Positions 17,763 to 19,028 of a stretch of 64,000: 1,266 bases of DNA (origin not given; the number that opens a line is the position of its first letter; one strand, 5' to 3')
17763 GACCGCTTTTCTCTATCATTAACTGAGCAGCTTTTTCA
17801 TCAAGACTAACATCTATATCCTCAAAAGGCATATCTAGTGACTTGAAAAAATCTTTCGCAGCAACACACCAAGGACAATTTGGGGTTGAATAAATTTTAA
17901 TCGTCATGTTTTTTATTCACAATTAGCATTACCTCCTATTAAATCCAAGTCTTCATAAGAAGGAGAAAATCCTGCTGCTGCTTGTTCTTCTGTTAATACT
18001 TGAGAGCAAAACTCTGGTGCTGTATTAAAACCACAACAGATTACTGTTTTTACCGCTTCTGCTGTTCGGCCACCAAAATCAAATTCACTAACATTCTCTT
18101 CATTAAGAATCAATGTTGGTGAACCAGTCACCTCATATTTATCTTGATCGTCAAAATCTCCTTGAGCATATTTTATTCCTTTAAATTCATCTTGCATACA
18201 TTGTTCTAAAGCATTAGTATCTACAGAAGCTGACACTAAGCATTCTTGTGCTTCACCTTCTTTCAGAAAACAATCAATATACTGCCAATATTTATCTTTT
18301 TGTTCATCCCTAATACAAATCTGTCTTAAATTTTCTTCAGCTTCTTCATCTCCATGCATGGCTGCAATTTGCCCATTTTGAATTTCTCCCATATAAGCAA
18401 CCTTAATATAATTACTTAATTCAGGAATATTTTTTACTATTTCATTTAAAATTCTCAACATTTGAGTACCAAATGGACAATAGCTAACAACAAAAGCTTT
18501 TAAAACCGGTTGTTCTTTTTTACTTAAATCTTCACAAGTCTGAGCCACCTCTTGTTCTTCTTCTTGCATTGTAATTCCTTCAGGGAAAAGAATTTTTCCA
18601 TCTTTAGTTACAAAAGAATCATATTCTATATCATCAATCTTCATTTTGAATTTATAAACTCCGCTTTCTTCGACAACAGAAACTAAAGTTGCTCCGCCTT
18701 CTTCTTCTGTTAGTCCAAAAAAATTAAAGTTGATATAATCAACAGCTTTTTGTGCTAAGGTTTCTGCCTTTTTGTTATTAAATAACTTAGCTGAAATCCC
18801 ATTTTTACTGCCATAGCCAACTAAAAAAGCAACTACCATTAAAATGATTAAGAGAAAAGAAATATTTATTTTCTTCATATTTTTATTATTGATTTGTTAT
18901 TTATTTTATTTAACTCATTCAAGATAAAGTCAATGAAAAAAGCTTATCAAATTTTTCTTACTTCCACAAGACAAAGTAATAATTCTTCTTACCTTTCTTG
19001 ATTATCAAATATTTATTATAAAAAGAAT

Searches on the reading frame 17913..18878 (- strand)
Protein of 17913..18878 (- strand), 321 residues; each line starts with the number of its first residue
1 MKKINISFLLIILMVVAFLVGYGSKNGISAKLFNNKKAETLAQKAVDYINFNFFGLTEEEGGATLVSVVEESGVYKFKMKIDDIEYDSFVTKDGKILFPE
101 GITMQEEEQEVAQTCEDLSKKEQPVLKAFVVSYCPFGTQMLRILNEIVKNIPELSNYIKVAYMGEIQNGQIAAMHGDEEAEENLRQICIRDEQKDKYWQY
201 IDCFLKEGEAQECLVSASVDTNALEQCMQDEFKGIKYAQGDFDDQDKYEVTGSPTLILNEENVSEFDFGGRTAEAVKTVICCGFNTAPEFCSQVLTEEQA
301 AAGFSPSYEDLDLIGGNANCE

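Call 23: search_protein_families(library=pfam, proteins=[window:17913-18878:-], max_evalue=0.01)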
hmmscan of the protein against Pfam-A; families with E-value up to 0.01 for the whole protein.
window:17913-18878:- (321 aa): 2 families
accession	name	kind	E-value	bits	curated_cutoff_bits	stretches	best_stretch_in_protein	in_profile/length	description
PF03227.22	GILT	-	2.3e-06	28.3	22.4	1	128-214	4-104/107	Gamma interferon inducible lysosomal thiol reductase (GILT)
PF25011.1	VSR_TRX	-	0.0082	16.3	27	0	173-261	83-192/208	Vacuolar sorting receptor thioredoxin-like domain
